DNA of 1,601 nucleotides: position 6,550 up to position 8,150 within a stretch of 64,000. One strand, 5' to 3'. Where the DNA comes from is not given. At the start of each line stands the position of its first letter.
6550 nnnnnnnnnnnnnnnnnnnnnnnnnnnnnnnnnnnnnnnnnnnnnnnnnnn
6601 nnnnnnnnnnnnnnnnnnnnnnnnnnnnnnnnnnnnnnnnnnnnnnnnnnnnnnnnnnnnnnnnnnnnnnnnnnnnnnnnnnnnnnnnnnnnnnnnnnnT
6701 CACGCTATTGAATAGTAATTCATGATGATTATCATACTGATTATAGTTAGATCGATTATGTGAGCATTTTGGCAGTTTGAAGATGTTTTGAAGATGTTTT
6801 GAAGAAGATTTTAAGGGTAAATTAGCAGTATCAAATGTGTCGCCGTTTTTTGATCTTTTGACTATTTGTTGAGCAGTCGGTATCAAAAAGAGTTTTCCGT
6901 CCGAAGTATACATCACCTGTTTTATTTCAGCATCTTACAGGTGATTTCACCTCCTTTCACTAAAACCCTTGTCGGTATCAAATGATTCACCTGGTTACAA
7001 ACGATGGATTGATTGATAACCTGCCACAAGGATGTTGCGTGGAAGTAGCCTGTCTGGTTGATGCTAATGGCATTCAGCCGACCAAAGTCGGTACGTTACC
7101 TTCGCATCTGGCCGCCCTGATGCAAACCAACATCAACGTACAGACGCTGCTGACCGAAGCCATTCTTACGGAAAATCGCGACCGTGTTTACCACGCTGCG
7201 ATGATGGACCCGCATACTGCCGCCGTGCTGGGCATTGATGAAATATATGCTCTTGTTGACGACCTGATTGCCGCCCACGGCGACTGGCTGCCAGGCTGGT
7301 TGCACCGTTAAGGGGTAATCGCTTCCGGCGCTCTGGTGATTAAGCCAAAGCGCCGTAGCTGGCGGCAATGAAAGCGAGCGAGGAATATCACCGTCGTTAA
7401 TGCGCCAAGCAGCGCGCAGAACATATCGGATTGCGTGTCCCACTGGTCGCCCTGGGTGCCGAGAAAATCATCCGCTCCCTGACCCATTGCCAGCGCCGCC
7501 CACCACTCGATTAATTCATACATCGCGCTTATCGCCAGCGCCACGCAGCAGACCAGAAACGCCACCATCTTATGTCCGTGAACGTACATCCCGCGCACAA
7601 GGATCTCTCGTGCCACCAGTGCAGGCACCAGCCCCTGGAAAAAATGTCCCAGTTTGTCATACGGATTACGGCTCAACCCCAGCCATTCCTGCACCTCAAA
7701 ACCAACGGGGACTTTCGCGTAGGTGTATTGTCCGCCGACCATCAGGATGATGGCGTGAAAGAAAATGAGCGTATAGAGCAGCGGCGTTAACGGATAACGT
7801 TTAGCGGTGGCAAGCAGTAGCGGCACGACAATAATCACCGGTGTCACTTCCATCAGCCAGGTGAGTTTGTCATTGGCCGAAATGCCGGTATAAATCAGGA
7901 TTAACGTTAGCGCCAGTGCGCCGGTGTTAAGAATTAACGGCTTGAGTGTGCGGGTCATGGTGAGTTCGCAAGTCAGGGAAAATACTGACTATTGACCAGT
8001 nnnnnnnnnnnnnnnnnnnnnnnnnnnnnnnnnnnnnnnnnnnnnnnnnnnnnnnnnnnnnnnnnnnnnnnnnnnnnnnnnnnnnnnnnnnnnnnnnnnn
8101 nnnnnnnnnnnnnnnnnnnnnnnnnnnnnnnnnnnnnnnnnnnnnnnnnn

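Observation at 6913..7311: Prophage abuts a melA 3' fragment and melB is missing relative to K-12 synteny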

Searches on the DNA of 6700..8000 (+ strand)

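Call 3: search_dna_similar(query=window:6700-8000:+, collection=ecoli_genomes, mode=near, max_rows=30)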
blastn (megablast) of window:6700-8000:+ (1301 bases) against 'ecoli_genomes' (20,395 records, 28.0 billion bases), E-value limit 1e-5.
Records with a match: 5414; places in all: 9831; records where one place covers at least 80% of the query: 0.
Genomes with a match: 5413 of 5426; with a place that covers at least 80% of the query: 0. Places per genome that has any: lowest 1, median 2, highest 6. On chromosomes: 9825 places; on plasmids: 6.
Best place of each record, by identity: >=99% 6; 95-99% 5396; 80-90% 12.
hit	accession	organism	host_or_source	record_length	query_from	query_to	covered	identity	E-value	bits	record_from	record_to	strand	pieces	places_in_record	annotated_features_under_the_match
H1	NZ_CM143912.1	Escherichia coli strain E04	Homo sapiens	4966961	301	1300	77%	99.9%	0e+0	1842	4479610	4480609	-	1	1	yjdF: DUF2238 domain-containing protein | melA: alpha-galactosidase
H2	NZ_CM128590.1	Escherichia coli strain 200164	Homo sapiens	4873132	301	1300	77%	99.8%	0e+0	1836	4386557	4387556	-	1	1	yjdF: DUF2238 domain-containing protein | melA: alpha-galactosidase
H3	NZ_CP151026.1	Escherichia coli strain 19KM1831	Dog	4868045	301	1301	77%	98.9%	0e+0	1788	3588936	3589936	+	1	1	yjdF: DUF2238 domain-containing protein | melA: alpha-galactosidase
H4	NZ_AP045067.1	Escherichia coli strain JNE23-011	Homo sapiens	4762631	301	1301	77%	98.6%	0e+0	1772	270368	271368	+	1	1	yjdF: DUF2238 domain-containing protein | melA: alpha-galactosidase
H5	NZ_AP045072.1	Escherichia coli strain JNE112863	Homo sapiens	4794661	301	1301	77%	98.6%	0e+0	1772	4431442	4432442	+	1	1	yjdF: DUF2238 domain-containing protein | melA: alpha-galactosidase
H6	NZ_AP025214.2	Escherichia coli strain 2017.09.02CC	Homo sapiens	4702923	301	1301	77%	98.5%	0e+0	1766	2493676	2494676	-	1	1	yjdF: DUF2238 domain-containing protein | melA: alpha-galactosidase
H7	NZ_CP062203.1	Escherichia coli strain K_EC180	swine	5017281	301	1300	77%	98.5%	0e+0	1764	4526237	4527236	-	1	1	yjdF: DUF2238 domain-containing protein | melA: alpha-galactosidase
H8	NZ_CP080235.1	Escherichia coli O139:H1 strain W13-16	Sus scrofa scrofa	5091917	301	1300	77%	98.5%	0e+0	1764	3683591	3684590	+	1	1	yjdF: DUF2238 domain-containing protein | melA: alpha-galactosidase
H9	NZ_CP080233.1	Escherichia coli O139:H1 strain P15-25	Sus scrofa domesticus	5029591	301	1300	77%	98.5%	0e+0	1764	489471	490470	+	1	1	yjdF: DUF2238 domain-containing protein | melA: alpha-galactosidase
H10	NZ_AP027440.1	Escherichia coli strain EC556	Sus scrofa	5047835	301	1300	77%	98.5%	0e+0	1764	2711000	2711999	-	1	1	yjdF: DUF2238 domain-containing protein | melA: alpha-galactosidase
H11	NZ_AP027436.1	Escherichia coli strain EC571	Sus scrofa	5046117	301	1300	77%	98.5%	0e+0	1764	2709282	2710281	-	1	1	yjdF: DUF2238 domain-containing protein | melA: alpha-galactosidase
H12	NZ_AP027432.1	Escherichia coli strain EC581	Sus scrofa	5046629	301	1300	77%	98.5%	0e+0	1764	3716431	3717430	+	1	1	yjdF: DUF2238 domain-containing protein | melA: alpha-galactosidase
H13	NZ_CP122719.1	Escherichia coli strain ETEC1748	Sus scrofa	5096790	301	1300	77%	98.5%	0e+0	1764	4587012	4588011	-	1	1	yjdF: DUF2238 domain-containing protein | melA: alpha-galactosidase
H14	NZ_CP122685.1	Escherichia coli strain ETEC4067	Sus scrofa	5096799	301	1300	77%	98.5%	0e+0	1764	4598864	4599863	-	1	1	yjdF: DUF2238 domain-containing protein | melA: alpha-galactosidase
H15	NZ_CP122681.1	Escherichia coli strain ETEC4068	Sus scrofa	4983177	301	1300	77%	98.5%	0e+0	1764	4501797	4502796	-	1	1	yjdF: DUF2238 domain-containing protein | melA: alpha-galactosidase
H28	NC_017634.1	Escherichia coli O83:H1 str. NRG 857C strain NRG 857C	-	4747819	301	1301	77%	98.3%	0e+0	1755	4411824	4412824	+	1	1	yjdF: DUF2238 domain-containing protein | melA: alpha-galactosidase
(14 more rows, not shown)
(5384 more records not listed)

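Call 6: get_annotated_region(hit=H1, flank=6000)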
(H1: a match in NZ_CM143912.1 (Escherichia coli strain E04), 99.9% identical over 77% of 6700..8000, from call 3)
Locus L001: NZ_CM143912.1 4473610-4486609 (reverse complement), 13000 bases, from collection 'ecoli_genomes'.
description: Escherichia coli strain E04 chromosome, whole genome shotgun sequence
organism: Escherichia coli strain E04 (NCBI taxid 562)
replicon: chromosome; assembly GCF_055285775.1
host: Homo sapiens; source: urine sample; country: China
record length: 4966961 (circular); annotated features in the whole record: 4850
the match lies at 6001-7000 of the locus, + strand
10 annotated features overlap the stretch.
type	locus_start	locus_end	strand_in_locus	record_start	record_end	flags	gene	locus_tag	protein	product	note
CDS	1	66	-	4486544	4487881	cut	adiC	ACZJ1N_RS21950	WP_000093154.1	arginine/agmatine antiporter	-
CDS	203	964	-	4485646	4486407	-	adiY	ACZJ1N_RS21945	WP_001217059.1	DNA-binding transcriptional activator AdiY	-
CDS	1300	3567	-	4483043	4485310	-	adiA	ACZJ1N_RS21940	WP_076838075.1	arginine decarboxylase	-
CDS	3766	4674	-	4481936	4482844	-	melR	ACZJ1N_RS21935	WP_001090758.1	transcriptional regulator MelR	-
CDS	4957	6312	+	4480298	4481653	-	melA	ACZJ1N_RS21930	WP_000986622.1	alpha-galactosidase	-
CDS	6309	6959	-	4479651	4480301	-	yjdF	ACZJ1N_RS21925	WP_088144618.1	DUF2238 domain-containing protein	-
CDS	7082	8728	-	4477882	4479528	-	fumB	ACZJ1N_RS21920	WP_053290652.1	class I fumarate hydratase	-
CDS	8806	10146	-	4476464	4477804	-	dcuB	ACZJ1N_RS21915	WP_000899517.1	anaerobic C4-dicarboxylate transporter DcuB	-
CDS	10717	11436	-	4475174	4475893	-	dcuR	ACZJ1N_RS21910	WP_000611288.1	two-component system response regulator DcuR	-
CDS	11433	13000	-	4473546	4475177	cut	dcuS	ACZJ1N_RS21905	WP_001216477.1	sensor histidine kinase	-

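Call 12: search_dna_similar(query=window:7192-7431:+, collection=ecoli_genomes, mode=near, max_rows=60, rows=spread)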
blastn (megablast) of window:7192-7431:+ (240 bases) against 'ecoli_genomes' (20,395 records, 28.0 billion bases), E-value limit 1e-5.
Records with a match: 5401; places in all: 9535; records where one place covers at least 80% of the query: 1264.
Genomes with a match: 5401 of 5426; with a place that covers at least 80% of the query: 1264. Places per genome that has any: lowest 1, median 2, highest 2. On chromosomes: 9530 places; on plasmids: 5.
Best place of each record, by identity: >=99% 1272; 95-99% 4127; 90-95% 2.
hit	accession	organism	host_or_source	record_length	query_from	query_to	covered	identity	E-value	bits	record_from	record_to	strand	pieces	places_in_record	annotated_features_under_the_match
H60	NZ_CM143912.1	Escherichia coli strain E04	Homo sapiens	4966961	1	240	100%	100.0%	1e-121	444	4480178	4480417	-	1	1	yjdF: DUF2238 domain-containing protein | melA: alpha-galactosidase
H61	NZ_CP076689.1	Escherichia coli strain S21EC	Homo sapiens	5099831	1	240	100%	99.2%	2e-118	433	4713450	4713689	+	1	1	yjdF: DUF2238 domain-containing protein | melA: alpha-galactosidase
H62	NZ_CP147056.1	Escherichia coli strain 1002W03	river water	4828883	1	240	100%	99.2%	2e-118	433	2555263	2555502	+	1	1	yjdF: DUF2238 domain-containing protein | melA: alpha-galactosidase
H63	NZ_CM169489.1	Escherichia coli strain EC12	Homo sapiens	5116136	1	240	100%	99.2%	2e-118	433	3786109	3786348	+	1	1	yjdF: DUF2238 domain-containing protein | melA: alpha-galactosidase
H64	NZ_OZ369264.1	Escherichia coli strain Esc27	not applicable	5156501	1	240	100%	99.2%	2e-118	433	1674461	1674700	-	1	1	yjdF: DUF2238 domain-containing protein | melA: alpha-galactosidase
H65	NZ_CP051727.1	Escherichia coli strain SCU-111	Homo sapiens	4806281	1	240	100%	98.8%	1e-116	427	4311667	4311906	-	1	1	yjdF: DUF2238 domain-containing protein | melA: alpha-galactosidase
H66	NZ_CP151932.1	Escherichia coli strain 8178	Mus musculus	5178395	1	240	100%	98.3%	5e-115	422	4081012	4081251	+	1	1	yjdF: DUF2238 domain-containing protein | melA: alpha-galactosidase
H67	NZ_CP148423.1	Escherichia coli strain Z1323CEC0015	Chicken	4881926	1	240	100%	97.9%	2e-113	416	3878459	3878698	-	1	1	yjdF: DUF2238 domain-containing protein | melA: alpha-galactosidase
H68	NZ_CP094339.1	Escherichia coli strain W224N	cerebrospinal fluid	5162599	1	240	100%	97.5%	1e-111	411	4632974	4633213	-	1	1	yjdF: DUF2238 domain-containing protein | melA: alpha-galactosidase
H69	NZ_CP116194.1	Escherichia coli strain DETEC-E1005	sink drain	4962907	1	240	100%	97.5%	1e-111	411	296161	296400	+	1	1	yjdF: DUF2238 domain-containing protein | melA: alpha-galactosidase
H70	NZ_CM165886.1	Escherichia coli strain N53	Homo sapiens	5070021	1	240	100%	97.5%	1e-111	411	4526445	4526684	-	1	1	yjdF: DUF2238 domain-containing protein | melA: alpha-galactosidase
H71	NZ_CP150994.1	Escherichia coli strain CUVET16-465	Cat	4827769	1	240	100%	97.1%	5e-110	405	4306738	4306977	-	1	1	yjdF: DUF2238 domain-containing protein | melA: alpha-galactosidase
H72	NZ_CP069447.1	Escherichia coli strain FDAARGOS_1255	Homo sapiens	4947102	1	240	100%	96.7%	2e-108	399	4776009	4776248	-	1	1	yjdF: DUF2238 domain-containing protein | melA: alpha-galactosidase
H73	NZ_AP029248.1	Escherichia coli strain LTC101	Laboratory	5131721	1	240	100%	96.7%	2e-108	399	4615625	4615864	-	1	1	yjdF: DUF2238 domain-containing protein | melA: alpha-galactosidase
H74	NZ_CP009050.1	Escherichia coli NCCP15648 strain NCCP15648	stool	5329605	1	120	50%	99.2%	2e-53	217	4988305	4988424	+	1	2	melA: alpha-galactosidase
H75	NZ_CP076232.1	Escherichia coli O157:H7 strain 7.1_Anguil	Rectal swab of live bovine cattle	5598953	1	120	50%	99.2%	2e-53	217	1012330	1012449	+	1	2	melA: alpha-galactosidase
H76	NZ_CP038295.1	Escherichia coli O55:H7 strain TB182A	Homo sapiens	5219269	1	120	50%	99.2%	2e-53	217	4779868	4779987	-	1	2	melA: alpha-galactosidase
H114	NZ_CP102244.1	Escherichia coli O7:H15 strain ST70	Homo sapiens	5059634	1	120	50%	97.5%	5e-50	206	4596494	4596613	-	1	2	melA: alpha-galactosidase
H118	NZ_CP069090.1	Escherichia coli strain TOE51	Homo sapiens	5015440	1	120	50%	95.8%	1e-46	195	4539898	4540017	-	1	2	melA: alpha-galactosidase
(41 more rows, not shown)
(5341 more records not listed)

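Call 49: get_annotated_region(hit=H118, flank=2200)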
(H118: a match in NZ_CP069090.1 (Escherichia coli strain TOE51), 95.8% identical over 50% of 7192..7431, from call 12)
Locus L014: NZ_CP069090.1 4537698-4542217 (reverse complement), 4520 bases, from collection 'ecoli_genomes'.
description: Escherichia coli strain TOE51 chromosome, complete genome
organism: Escherichia coli strain TOE51 (NCBI taxid 562)
replicon: chromosome; assembly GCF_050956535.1
host: Homo sapiens; source: feces; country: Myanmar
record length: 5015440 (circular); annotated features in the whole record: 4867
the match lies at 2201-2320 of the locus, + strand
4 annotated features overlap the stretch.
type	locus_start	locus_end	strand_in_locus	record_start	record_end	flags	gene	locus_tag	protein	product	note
CDS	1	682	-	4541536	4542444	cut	melR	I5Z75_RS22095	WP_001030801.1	transcriptional regulator MelR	-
CDS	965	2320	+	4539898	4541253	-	melA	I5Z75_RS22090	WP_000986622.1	alpha-galactosidase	-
CDS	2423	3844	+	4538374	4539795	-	melB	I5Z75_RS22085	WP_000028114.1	melibiose:sodium transporter MelB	-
CDS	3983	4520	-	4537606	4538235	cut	yjdF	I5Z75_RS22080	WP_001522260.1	DUF2238 domain-containing protein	-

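Call 50: get_annotated_region(hit=H114, flank=2200)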
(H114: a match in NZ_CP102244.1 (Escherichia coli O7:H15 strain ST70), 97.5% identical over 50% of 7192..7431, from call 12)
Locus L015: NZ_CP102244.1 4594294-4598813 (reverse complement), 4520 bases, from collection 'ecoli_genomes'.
description: Escherichia coli O7:H15 strain ST70 chromosome, complete genome
organism: Escherichia coli O7:H15 strain ST70 (NCBI taxid 2969654)
replicon: chromosome; assembly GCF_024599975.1
host: Homo sapiens; source: blood; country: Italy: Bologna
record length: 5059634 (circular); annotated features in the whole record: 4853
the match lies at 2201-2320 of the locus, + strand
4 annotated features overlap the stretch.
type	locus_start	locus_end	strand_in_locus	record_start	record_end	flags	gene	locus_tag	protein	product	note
CDS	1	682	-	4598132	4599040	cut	melR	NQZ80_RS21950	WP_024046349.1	transcriptional regulator MelR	-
CDS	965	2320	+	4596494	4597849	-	melA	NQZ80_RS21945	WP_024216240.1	alpha-galactosidase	-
CDS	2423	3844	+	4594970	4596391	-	melB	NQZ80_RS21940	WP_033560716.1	melibiose:sodium transporter MelB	-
CDS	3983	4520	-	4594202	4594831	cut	yjdF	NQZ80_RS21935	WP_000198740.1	DUF2238 domain-containing protein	-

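Call 51: get_annotated_region(hit=H75, flank=2200)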
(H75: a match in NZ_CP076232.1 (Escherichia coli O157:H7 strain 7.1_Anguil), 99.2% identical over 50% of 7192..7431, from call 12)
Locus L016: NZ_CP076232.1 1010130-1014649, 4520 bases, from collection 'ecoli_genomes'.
description: Escherichia coli O157:H7 strain 7.1_Anguil chromosome, complete genome
organism: Escherichia coli O157:H7 strain 7.1_Anguil (NCBI taxid 83334)
replicon: chromosome; assembly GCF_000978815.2
host: -; source: Rectal swab of live bovine cattle; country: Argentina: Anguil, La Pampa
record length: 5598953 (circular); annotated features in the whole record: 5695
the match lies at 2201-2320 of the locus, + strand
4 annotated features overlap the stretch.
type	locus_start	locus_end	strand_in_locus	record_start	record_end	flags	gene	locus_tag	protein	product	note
CDS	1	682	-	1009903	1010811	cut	melR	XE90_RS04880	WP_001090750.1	transcriptional regulator MelR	-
CDS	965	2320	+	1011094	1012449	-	melA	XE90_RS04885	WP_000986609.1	alpha-galactosidase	-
CDS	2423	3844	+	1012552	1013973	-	melB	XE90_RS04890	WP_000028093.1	melibiose:sodium transporter MelB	-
CDS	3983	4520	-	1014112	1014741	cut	yjdF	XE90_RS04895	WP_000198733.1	DUF2238 domain-containing protein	-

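Call 52: get_annotated_region(hit=H73, flank=1500)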
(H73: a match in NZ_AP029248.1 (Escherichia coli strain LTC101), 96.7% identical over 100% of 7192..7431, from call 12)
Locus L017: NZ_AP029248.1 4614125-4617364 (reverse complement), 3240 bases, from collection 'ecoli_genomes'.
description: Escherichia coli strain LTC101 chromosome, complete genome
organism: Escherichia coli strain LTC101 (NCBI taxid 562)
replicon: chromosome; assembly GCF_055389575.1
host: -; source: Laboratory; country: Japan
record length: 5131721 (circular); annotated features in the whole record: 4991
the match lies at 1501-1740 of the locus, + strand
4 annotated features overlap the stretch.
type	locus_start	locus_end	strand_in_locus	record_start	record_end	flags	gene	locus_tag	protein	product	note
CDS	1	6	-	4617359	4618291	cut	melR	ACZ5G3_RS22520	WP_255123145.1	transcriptional regulator MelR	-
CDS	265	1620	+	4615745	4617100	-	melA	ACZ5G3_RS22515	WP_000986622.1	alpha-galactosidase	-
CDS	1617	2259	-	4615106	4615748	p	yjdF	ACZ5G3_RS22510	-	DUF2238 domain-containing protein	frameshifted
CDS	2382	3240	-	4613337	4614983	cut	fumB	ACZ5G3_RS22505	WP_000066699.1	class I fumarate hydratase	-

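Call 73: search_dna_similar(query=window:7312-7341:+, collection=ecoli_genomes, mode=distant, max_evalue=1, max_rows=30, rows=spread)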
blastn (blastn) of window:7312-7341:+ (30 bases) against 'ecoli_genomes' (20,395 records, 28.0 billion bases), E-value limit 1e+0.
Records with a match: 1267; places in all: 1267; records where one place covers at least 80% of the query: 1262.
Genomes with a match: 1267 of 5426; with a place that covers at least 80% of the query: 1262. Places per genome that has any: lowest 1, median 1, highest 1. On chromosomes: 1261 places; on plasmids: 6.
Best place of each record, by identity: >=99% 982; 95-99% 138; 90-95% 147.
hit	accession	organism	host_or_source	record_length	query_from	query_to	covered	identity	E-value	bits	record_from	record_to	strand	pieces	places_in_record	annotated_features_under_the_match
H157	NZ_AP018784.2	Escherichia coli strain SK1144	-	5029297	1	30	100%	100.0%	2e-6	55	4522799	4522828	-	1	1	yjdF: DUF2238 domain-containing protein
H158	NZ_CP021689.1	Escherichia coli strain AR_0058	missing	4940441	1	30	100%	100.0%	2e-6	55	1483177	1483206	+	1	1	yjdF: DUF2238 domain-containing protein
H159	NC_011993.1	Escherichia coli LF82 strain LF82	-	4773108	1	30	100%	100.0%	2e-6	55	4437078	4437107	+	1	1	yjdF: DUF2238 domain-containing protein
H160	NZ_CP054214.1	Escherichia coli strain EcPF40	Homo sapiens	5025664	1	30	100%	100.0%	2e-6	55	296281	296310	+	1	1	yjdF: DUF2238 domain-containing protein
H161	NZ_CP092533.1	Escherichia coli strain DS566-1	Homo sapiens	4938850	1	30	100%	100.0%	2e-6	55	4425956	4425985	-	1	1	yjdF: DUF2238 domain-containing protein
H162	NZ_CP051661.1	Escherichia coli strain 1162T7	Homo sapiens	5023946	1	30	100%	100.0%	2e-6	55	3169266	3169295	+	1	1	yjdF: DUF2238 domain-containing protein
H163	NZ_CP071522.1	Escherichia coli strain UPEC129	Homo sapiens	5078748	1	30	100%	100.0%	2e-6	55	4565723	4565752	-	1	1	yjdF: DUF2238 domain-containing protein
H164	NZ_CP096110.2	Escherichia coli strain DP033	Homo sapiens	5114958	1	30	100%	100.0%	2e-6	55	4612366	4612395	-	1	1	yjdF: DUF2238 domain-containing protein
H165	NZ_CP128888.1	Escherichia coli strain TUM14697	Homo sapiens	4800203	1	30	100%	100.0%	2e-6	55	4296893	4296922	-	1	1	yjdF: DUF2238 domain-containing protein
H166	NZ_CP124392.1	Escherichia coli strain AVS0968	wastewater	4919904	1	30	100%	100.0%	2e-6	55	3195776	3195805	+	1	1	yjdF: DUF2238 domain-containing protein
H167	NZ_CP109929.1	Escherichia coli O6:K2:H1 strain C 691-04A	Homo sapiens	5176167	1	30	100%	100.0%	2e-6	55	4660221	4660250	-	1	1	yjdF: DUF2238 domain-containing protein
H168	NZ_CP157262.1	Escherichia coli strain GABEEC132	Homo sapiens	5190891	1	30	100%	100.0%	2e-6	55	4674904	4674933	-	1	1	yjdF: DUF2238 domain-containing protein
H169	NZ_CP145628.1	Escherichia coli strain S1-THA-01-A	Homo sapiens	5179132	1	30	100%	100.0%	2e-6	55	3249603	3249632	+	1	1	yjdF: DUF2238 domain-containing protein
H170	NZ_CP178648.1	Escherichia coli strain VTB96815v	Chicken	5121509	1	30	100%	100.0%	2e-6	55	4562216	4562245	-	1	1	yjdF: DUF2238 domain-containing protein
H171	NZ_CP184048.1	Escherichia coli strain 1442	Homo sapiens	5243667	1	30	100%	100.0%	2e-6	55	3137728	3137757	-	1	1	yjdF: DUF2238 domain-containing protein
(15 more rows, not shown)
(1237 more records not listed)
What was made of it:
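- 7312..7341 (.): A 20-30 bp filler that replaces about 1.67 kb of K-12 sequence: the melA-melB spacer, melB, a REP-like spacer (my reading of the sequence) and the yjdF stop. The filler occurs once per genome in about 1262 E. coli genomes, always at the yjdF 3' end (call 73).
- On Common melB-less mel allele of E. coli: The junction occurs in 1264 genomes (call 12) and the filler in about 1262 (call 73).
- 1264 of 5426 complete genomes carry the identical junction (call 12), and about 1262 carry the filler (call 73).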
